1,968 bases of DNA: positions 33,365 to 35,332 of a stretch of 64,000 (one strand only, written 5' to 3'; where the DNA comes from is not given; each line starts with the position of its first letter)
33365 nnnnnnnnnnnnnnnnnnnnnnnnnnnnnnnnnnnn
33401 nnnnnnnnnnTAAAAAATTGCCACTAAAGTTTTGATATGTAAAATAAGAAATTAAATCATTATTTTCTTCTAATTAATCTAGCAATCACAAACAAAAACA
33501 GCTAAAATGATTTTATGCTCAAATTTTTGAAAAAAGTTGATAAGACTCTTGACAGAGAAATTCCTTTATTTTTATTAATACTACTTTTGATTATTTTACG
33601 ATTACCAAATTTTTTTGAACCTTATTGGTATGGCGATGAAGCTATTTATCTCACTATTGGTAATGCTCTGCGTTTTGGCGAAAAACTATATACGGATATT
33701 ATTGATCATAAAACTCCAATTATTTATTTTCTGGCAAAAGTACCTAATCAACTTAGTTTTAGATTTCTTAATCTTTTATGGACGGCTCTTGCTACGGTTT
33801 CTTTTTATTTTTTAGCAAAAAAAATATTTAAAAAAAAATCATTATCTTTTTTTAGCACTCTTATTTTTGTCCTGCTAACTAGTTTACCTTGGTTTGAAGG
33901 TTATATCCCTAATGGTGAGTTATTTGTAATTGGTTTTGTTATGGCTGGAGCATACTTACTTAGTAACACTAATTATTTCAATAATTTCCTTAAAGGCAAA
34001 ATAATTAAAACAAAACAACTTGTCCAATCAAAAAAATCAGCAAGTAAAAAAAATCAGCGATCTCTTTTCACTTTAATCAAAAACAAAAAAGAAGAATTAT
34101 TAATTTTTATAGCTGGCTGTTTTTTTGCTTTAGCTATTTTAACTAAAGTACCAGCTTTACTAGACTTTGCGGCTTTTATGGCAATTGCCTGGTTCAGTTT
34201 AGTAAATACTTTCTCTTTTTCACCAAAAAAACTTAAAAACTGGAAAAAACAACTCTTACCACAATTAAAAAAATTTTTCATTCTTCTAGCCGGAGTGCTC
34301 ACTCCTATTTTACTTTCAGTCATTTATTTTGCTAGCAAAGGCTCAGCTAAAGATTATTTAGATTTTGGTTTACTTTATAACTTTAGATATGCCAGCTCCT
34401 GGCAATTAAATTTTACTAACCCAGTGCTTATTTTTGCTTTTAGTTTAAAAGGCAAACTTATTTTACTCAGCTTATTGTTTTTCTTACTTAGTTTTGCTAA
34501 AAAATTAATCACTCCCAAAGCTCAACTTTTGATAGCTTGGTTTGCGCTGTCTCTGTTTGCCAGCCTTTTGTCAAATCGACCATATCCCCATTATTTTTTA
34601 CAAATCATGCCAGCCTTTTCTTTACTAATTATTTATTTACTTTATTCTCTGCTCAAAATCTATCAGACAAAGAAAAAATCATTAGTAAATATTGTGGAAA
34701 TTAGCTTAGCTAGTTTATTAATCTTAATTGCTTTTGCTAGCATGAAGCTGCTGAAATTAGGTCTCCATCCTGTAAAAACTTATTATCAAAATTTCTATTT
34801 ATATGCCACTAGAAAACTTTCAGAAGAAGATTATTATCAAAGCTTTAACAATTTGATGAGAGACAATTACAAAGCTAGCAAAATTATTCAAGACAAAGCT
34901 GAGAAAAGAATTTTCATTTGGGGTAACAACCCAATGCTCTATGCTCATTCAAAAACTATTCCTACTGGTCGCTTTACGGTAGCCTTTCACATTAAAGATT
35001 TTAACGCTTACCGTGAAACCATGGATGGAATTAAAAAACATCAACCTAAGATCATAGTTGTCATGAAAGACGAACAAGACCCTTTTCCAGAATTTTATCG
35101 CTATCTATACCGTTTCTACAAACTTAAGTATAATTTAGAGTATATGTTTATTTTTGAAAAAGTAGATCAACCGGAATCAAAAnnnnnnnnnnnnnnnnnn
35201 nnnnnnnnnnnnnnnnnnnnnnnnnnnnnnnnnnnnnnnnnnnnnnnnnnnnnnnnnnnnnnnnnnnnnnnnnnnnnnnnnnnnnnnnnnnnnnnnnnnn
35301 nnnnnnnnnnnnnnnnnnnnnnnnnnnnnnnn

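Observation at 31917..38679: Envelope glycosylation cluster: GT2, GT-C, small membrane protein, WecA-like transferase, DPPR-synthase-like UbiA and an HD phosphohydrolase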

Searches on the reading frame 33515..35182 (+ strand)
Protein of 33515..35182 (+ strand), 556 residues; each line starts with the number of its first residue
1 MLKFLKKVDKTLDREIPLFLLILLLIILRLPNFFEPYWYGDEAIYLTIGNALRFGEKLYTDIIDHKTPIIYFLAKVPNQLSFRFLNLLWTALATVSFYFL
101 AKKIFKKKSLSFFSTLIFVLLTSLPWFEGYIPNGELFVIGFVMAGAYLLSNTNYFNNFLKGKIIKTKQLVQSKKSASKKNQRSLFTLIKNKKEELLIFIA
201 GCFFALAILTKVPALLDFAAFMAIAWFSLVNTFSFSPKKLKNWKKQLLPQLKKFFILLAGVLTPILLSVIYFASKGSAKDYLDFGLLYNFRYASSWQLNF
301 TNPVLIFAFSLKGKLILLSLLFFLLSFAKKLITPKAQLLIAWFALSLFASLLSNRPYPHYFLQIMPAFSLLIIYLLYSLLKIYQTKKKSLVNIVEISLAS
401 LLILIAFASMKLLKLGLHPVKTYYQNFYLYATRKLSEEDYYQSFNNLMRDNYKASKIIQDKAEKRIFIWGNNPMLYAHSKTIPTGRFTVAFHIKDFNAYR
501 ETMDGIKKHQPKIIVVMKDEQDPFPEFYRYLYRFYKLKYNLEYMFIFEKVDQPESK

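Call 3: search_protein_families(library=pfam, proteins=[window:33515-35182:+], max_evalue=0.1)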
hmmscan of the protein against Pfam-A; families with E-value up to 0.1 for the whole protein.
window:33515-35182:+ (556 aa): 0 families

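Call 4: search_protein_families(library=ncbifam, proteins=[window:33515-35182:+], max_evalue=0.1)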
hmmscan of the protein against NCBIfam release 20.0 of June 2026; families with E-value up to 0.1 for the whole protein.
window:33515-35182:+ (556 aa): 1 family
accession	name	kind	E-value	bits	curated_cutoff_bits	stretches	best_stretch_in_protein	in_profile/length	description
NF038092.1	T4SS_ComB10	equivalog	0.087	12.1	300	0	402-480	140-215/225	DNA type IV secretion system protein ComB10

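Call 9: search_solved_structures(query=window:33515-35182:+, max_evalue=10)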
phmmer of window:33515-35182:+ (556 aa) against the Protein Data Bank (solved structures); distinct sequences matched with E-value up to 10: 0.

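Call 12: find_homologous_proteins(query=window:33515-35182:+)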
Query window:33515-35182:+ (556 aa): 960 proteins with E <= 0.001 among 8000 candidates; the best 120 are listed.
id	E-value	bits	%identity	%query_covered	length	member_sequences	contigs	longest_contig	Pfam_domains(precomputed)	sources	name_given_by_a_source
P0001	0.0e+0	1204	100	100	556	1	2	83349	-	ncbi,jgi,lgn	ncbi:MAG: hypothetical protein PVJ09_03695 [Candidatus Woesebacteria bacterium]|jgi:hypothetical pro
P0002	6.2e-166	572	52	96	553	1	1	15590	-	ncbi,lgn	ncbi:MAG: hypothetical protein ABFQ62_02915 [Patescibacteria group bacterium]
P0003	1.3e-165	571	50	99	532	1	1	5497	-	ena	-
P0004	1.6e-161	557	48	100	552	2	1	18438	-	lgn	-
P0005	2.0e-161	557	49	99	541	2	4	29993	-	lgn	-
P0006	2.7e-161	556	51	99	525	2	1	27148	-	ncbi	-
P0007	3.6e-160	553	49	100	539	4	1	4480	PF02366.25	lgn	-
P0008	4.3e-160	552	53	98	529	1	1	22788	-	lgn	-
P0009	1.5e-158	547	50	93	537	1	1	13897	-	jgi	-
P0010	1.6e-158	547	51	98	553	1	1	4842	-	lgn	-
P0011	2.0e-158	547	48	100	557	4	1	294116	-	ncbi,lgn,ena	-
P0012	8.9e-157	542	50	96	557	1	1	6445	-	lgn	-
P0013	1.4e-156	541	51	96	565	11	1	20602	-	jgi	-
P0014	1.7e-156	541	48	99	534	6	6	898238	-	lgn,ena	-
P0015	5.4e-156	539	49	96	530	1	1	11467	-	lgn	-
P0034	1.2e-151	525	48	98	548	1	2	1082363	-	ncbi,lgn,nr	ncbi:MAG: hypothetical protein H6772_01200 [Pseudomonadales bacterium]|nr:hypothetical protein [Pseu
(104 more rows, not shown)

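Call 14: find_encoding_contigs(protein=P0034, flank=8000, max_places=2)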
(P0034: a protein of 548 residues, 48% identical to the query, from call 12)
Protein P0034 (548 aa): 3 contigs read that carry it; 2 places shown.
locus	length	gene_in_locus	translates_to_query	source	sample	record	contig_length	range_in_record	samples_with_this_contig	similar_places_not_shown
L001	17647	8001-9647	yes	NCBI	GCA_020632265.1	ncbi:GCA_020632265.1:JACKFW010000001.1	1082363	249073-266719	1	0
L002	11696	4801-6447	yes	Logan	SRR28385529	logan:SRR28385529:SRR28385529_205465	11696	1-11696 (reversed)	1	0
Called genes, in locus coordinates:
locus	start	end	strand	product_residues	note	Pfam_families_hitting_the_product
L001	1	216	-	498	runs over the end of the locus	PF00478:IMPDH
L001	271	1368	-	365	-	PF02646:RmuC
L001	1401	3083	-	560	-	PF00916:Sulfate_transp, PF01740:STAS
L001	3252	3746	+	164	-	-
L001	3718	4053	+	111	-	PF01371:Trp_repressor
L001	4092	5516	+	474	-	PF00133:tRNA-synt_1, PF01406:tRNA-synt_1e (weak), PF09334:tRNA-synt_1g, PF00133:tRNA-synt_1, PF01406:tRNA-synt_1e (weak)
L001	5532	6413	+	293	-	PF01026:TatD_DNase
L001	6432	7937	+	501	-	PF13632:Glyco_trans_2_3 (weak)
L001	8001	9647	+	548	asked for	-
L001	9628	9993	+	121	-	-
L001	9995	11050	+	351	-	PF00953:Glycos_transf_4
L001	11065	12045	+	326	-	PF01040:UbiA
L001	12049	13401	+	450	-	PF02366:PMT, PF13231:PMT_2, PF16192:PMT_4TMC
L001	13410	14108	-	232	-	-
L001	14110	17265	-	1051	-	PF00580:UvrD-helicase, PF01443:Viral_helicase1 (faint), PF13245:AAA_19, PF13604:AAA_30 (faint), PF13538:UvrD_C_2 (faint), PF13087:AAA_12 (faint), PF13361:UvrD_C, PF12705:PDDEXK_1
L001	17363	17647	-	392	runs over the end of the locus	PF09903:DUF2130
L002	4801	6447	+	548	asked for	-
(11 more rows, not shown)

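Call 15: find_encoding_contigs(protein=P0014, flank=8000, max_places=2)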
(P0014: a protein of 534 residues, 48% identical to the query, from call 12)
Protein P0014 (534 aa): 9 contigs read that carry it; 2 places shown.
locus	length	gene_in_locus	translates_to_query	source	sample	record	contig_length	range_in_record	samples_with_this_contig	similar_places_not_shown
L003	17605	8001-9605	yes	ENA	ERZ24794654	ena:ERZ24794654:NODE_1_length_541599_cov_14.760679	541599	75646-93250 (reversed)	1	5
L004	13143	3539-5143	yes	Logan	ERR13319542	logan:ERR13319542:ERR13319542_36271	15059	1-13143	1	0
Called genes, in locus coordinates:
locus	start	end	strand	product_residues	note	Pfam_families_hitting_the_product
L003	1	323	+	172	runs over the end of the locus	-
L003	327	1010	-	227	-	PF04203:Sortase (weak)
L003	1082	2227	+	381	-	-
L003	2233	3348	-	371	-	PF02646:RmuC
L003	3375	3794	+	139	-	-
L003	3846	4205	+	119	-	PF01371:Trp_repressor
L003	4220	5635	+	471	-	PF00133:tRNA-synt_1, PF01406:tRNA-synt_1e (weak), PF09334:tRNA-synt_1g, PF00133:tRNA-synt_1, PF01406:tRNA-synt_1e (weak)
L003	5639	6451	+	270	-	PF01026:TatD_DNase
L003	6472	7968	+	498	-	PF13632:Glyco_trans_2_3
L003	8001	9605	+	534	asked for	-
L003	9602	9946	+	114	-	-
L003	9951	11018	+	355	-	PF00953:Glycos_transf_4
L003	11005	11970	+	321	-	PF01040:UbiA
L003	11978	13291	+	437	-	PF02366:PMT, PF13231:PMT_2, PF16192:PMT_4TMC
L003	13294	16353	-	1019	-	PF00580:UvrD-helicase, PF01443:Viral_helicase1 (faint), PF13245:AAA_19, PF13604:AAA_30 (faint), PF13361:UvrD_C, PF13538:UvrD_C_2 (faint), PF12705:PDDEXK_1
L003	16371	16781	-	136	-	PF00293:NUDIX, PF13869:NUDIX_2 (faint), PF14815:NUDIX_4 (weak)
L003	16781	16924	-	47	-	-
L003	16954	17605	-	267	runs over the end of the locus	PF03167:UDG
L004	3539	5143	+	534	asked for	-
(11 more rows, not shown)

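Call 46: search_solved_structures(query=A3, max_evalue=10)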
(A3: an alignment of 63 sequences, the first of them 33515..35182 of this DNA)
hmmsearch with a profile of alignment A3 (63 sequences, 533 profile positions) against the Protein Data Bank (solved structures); distinct sequences matched with E-value up to 10: 0.

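Call 51: predict_structure(alignment_id=A3)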
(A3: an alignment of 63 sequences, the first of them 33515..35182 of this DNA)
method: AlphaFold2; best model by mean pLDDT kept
length: 556 residues; sequences in the alignment: 63
mean_pLDDT: 91.5   pTM: 0.91
mean pLDDT of the five models: 91.5, 91.3, 90.8, 90.3, 89.6
residues with pLDDT >= 90: 451; 70-90: 71; 50-70: 24; < 50: 10
segments of 3 or more residues with pLDDT < 50: 181-187
pLDDT, mean of each block of 10 residues (from residue 1): 89 92 97 84 92 93 84 92 95 98 97 98 89 85 98 94 60 51 52 95 96 95 96 91 91 97 96 94 87 79 95 96 97 98 97 91 97 98 95 97 98 93 96 96 92 96 96 94 93 91 96 97 96 97 97 71
secondary structure, 60 per line:
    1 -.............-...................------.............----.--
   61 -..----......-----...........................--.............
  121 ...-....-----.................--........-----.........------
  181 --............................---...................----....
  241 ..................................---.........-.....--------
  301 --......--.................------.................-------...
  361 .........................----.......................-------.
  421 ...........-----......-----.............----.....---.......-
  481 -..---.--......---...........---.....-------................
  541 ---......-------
elements in order: H2-14 H16-34 H41-53 H68-73 H79-105 H108-123 H125-128 H134-150 H153-160 H166-174 H183-210 H214-232 H237-274 H278-286 H288-292 H303-308 H311-327 H334-350 H358-385 H390-412 H420-431 H437-442 H448-460 E465-469 H473-479 H490-495 H499-509 E513-517 H525-534 E535-540 E544-549

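Call 58: fold_search(model_id=the predicted structure, library=pdb)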
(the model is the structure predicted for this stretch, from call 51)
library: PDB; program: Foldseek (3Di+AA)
matches with E <= 10: 214; with E <= 0.001: 7
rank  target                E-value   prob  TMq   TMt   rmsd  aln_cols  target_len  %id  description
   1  3waj                  1.6e-06  1.00  0.38  0.28  14.7       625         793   12  Crystal structure of the Archaeoglobus fulgidus oligosaccharyltransferase (O29867_ARCFU) complex with Zn and sulfate (released 2013-10-30)
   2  5f15                  2.7e-05  1.00  0.49  0.50  13.6       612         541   12  Crystal Structure of ArnT from Cupriavidus metallidurans bound to Undecaprenyl phosphate (released 2016-02-17)
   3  6ezn_F                3.5e-05  1.00  0.40  0.35  13.4       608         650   11  Cryo-EM structure of the yeast oligosaccharyltransferase (OST) complex (released 2018-01-17)
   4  7zli_A                5.6e-05  1.00  0.41  0.35  11.4       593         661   11  Cryo-EM structure of C-mannosyltransferase CeDPY19, in complex with Dol25-P-Man and bound to CMT2-Fab and anti-Fab nan (released 2023-01-11)
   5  7zlh_A                3.8e-04  1.00  0.44  0.38  12.4       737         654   11  Cryo-EM structure of C-mannosyltransferase CeDPY19, in apo state, bound to CMT2-Fab and anti-Fab nanobody (released 2023-01-11)
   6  7zlg_A                5.6e-04  1.00  0.36  0.32  11.9       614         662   12  Cryo-EM structure of C-mannosyltransferase CeDPY19, in complex with acceptor peptide and bound to CMT2-Fab and anti-Fa (released 2023-01-11)
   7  7w72_U                9.3e-04  1.00  0.37  0.46  15.8       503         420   12  Structure of a human glycosylphosphatidylinositol (GPI) transamidase (released 2022-02-16)
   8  8imx_U                1.0e-03  1.00  0.38  0.47  12.2       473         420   13  Cryo-EM structure of GPI-T with a chimeric GPI-anchored protein (released 2023-08-16)
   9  9i5k_A                2.6e-03  1.00  0.39  0.43   9.5       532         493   11  Structure of the Chaetomium thermophilum Pmt4 homodimer (C2 symmetry) (released 2025-12-24)
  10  7wld_U                3.5e-03  1.00  0.35  0.44  12.9       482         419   13  Cryo-EM structure of the human glycosylphosphatidylinositol transamidase complex at 2.53 Angstrom resolution (released 2022-04-27)
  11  9ub7_B                5.5e-03  1.00  0.38  0.51  12.5       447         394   12  Structure of glycosylphosphatidylinositol transamidase,state 1 (released 2026-04-08)
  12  6p25_B                1.0e-02  1.00  0.29  0.24   6.7       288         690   17  Structure of S. cerevisiae protein O-mannosyltransferase Pmt1-Pmt2 complex bound to the sugar donor and a peptide acce (released 2019-07-10)
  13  9i5l_A                1.1e-02  1.00  0.32  0.26   5.6       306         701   13  Structure of the Chaetomium thermophilum Pmt4 homodimer (C1 symmetry) (released 2025-12-24)
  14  9s6r_A                2.1e-02  1.00  0.41  0.56  10.6       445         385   13  Ternary cryo-EM structure of yeast ALG3 with Dol25-PP-GlcNAc2Man5, Dol25-P-Man, and Fab (released 2026-03-18)
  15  6p25_A                4.2e-02  1.00  0.30  0.24   5.5       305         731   13  Structure of S. cerevisiae protein O-mannosyltransferase Pmt1-Pmt2 complex bound to the sugar donor and a peptide acce (released 2019-07-10)
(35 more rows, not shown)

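Call 65: list_cluster_members(proteins=[L003:6472-7965:+, L001:6432-7934:+, L009:5387-6877:+, L011:5325-6818:+, L026:2104-3591:+, L030:5577-7064:+, L033:7091-8581:+, L041:5650-7143:+, L059:6851-8626:+, L071:2634-4406:+])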
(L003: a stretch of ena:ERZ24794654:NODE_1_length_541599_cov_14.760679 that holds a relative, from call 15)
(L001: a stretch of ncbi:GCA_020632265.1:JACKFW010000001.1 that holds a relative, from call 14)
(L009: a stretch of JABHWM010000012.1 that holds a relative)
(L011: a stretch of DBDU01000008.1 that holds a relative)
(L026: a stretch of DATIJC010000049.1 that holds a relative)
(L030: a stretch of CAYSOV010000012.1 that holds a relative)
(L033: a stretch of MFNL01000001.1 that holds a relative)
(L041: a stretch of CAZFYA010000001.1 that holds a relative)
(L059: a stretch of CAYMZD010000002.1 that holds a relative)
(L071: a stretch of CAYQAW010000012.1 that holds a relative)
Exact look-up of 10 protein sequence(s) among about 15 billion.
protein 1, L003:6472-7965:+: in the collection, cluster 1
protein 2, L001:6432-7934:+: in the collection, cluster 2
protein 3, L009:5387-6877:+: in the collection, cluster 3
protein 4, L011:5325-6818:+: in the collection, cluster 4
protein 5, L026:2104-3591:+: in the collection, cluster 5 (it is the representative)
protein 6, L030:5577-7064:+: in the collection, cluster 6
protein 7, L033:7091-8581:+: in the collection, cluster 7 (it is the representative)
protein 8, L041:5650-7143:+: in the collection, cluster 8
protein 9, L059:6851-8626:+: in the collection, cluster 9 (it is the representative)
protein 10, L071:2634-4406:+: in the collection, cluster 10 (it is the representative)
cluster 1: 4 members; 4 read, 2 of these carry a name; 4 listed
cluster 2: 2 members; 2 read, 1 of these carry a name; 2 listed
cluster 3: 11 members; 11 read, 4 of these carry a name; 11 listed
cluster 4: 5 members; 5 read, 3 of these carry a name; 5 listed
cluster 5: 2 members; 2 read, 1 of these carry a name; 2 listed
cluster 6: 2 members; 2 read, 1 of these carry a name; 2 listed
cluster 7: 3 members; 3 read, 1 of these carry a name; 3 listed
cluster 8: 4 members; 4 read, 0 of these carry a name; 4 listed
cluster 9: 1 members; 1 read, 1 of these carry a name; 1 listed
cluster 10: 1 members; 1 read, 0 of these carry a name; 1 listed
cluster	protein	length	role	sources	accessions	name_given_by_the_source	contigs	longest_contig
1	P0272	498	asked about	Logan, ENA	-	-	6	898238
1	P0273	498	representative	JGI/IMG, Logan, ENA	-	cellulose synthase/poly-beta-1,6-N-acetylglucosamine synthase-like glycosyltransferase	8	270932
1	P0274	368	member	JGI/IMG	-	hypothetical protein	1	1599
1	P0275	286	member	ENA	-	-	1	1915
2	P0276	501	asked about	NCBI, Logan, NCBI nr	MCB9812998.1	MAG: glycosyltransferase family 2 protein [Pseudomonadales bacterium] | glycosyltransferase family 2 protein [Pseudomonadales bacterium]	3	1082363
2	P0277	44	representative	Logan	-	-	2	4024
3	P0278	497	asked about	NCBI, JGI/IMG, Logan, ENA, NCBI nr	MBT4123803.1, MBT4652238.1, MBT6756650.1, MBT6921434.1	MAG: hypothetical protein HN981_03530 [Candidatus Pacebacteria bacterium] | hypothetical protein | hypothetical protein [Candidatus Paceibacterota bacterium]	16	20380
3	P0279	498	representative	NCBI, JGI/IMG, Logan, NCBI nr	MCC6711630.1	MAG: hypothetical protein IT416_04760 [Candidatus Pacebacteria bacterium] | hypothetical protein [Candidatus Paceibacterota bacterium]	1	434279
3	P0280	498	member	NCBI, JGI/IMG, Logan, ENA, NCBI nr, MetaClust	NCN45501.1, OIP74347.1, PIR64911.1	MAG: hypothetical protein COU63_02750 [Candidatus Pacebacteria bacterium ... | glycosyltransferase family 2 protein [Candidatus Pacearchaeota archaeon] | \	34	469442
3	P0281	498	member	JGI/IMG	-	hypothetical protein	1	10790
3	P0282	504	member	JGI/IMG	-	-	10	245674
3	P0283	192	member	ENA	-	-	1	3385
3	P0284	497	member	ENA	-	-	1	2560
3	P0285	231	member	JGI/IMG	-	-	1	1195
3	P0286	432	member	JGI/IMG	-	-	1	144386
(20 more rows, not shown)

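Call 70: search_protein_families(library=ncbifam, proteins=[L001:12049-13398:+], max_evalue=0.001)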
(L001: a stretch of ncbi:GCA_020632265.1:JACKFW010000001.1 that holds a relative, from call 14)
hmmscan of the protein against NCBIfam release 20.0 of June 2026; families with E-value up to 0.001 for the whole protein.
L001:12049-13398:+ (450 aa): 2 families
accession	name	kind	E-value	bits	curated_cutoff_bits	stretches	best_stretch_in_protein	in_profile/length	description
NF058602.1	PrMnsylTfPmt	equivalog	3.4e-24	85.5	800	3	21-157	46-183/530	protein O-mannosyltransferase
NF009784.2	PRK13279.1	equivalog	2.6e-07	29.6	567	1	75-248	62-227/539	lipid IV(A) 4-amino-4-deoxy-L-arabinosyltransferase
